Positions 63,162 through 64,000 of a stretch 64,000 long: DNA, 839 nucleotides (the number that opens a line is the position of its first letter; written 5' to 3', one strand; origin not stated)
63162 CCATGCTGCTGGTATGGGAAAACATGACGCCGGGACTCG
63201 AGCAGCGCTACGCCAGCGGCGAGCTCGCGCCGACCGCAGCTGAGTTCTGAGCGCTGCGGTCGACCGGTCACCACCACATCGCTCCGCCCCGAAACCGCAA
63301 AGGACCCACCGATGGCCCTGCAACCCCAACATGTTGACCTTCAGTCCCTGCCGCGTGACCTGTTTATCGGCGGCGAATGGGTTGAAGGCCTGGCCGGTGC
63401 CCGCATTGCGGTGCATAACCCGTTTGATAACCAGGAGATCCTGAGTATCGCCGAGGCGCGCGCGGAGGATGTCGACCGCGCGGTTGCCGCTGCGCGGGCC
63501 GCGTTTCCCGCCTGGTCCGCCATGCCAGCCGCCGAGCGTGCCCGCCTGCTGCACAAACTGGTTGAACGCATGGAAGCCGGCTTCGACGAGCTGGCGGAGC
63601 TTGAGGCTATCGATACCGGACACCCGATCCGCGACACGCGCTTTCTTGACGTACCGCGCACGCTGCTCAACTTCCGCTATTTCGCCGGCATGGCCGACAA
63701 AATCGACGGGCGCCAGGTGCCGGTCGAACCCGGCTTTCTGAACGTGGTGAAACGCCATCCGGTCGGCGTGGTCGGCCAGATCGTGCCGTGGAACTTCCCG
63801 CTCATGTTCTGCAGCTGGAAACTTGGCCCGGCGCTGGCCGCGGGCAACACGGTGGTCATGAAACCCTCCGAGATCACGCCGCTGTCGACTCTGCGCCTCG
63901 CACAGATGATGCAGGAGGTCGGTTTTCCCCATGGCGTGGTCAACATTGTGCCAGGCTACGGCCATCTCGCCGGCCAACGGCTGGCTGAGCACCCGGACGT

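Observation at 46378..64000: Candidate (halo)aromatic catabolic island combining a dehalogenase, lactonase, maleylacetate reductase, Rieske oxygenase with orphan ferredoxin, GSTs and cupins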

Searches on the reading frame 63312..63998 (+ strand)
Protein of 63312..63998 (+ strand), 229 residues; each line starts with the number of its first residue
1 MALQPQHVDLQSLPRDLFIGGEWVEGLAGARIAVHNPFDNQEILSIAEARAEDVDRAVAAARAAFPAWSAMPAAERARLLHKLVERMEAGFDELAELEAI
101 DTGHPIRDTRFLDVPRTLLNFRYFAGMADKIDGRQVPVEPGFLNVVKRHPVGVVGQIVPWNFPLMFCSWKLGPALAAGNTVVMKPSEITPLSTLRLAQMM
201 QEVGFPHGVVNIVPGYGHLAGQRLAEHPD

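Call 10: search_protein_families(library=pfam, proteins=[window:63312-63998:+], max_evalue=0.01)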
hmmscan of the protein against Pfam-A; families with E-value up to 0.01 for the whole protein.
window:63312-63998:+ (229 aa): 1 family
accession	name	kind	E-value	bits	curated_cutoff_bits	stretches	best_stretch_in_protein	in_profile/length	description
PF00171.27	Aldedh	-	1.4e-73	248.5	23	1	23-229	1-205/461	Aldehyde dehydrogenase family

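Call 12: search_protein_families(library=ncbifam, proteins=[window:63312-63998:+], max_evalue=0.001)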
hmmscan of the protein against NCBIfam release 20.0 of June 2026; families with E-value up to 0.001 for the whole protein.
window:63312-63998:+ (229 aa): 40 families (the best 25 are shown)
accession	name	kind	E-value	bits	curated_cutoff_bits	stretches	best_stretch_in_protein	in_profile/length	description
NF045736.1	PaDhStyDRhodo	equivalog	4.4e-68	230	800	1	15-229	3-222/479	phenylacetaldehyde dehydrogenase StyD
TIGR01804.1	BADH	equivalog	1e-67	228.6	668.6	1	18-229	1-212/467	betaine-aldehyde dehydrogenase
NF010000.0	PRK13473.1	subfamily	5.7e-67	226.4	615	1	16-228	4-215/475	aminobutyraldehyde dehydrogenase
TIGR02299.1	HpaE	equivalog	1.6e-65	221.6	638.35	1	17-229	3-214/488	5-carboxymethyl-2-hydroxymuconate semialdehyde dehydrogenase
NF007352.0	PRK09847.1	equivalog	9.6e-63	212.4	850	1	15-229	20-236/495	aldehyde dehydrogenase PuuC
NF045735.1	PaDhStyDPseudo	equivalog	3.6e-60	204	850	1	14-229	2-225/483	phenylacetaldehyde dehydrogenase StyD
NF050026.1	AcaldDHExaC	equivalog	6.7e-59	199.8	900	1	16-227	17-227/503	acetaldehyde dehydrogenase ExaC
NF009725.0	PRK13252.1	equivalog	7.6e-59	199.4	593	1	16-229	8-220/488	betaine-aldehyde dehydrogenase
TIGR03216.1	OH_muco_semi_DH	equivalog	1.3e-55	188.9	693.25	1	18-229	4-219/481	2-hydroxymuconic semialdehyde dehydrogenase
TIGR03374.1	ABALDH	equivalog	3.6e-51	174.4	909.3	1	16-228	3-214/472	aminobutyraldehyde dehydrogenase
NF052305.1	DioxValDhHalo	equivalog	1.2e-44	153.1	750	1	17-228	7-219/483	2,5-dioxovalerate dehydrogenase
NF042993.1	AlphKGSA_gudD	equivalog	1.6e-44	152.5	770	1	18-229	7-219/481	alpha-ketoglutaric semialdehyde dehydrogenase GucD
NF007497.0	PRK10090.1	equivalog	6e-43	147.3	500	1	16-228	8-220/480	aldehyde dehydrogenase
TIGR01722.1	MMSDH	subfamily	5.5e-42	144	448.5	1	17-229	3-214/477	CoA-acylating methylmalonate-semialdehyde dehydrogenase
NF006916.0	PRK09407.1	equivalog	1.4e-41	142.7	521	1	28-229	32-235/526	succinic semialdehyde dehydrogenase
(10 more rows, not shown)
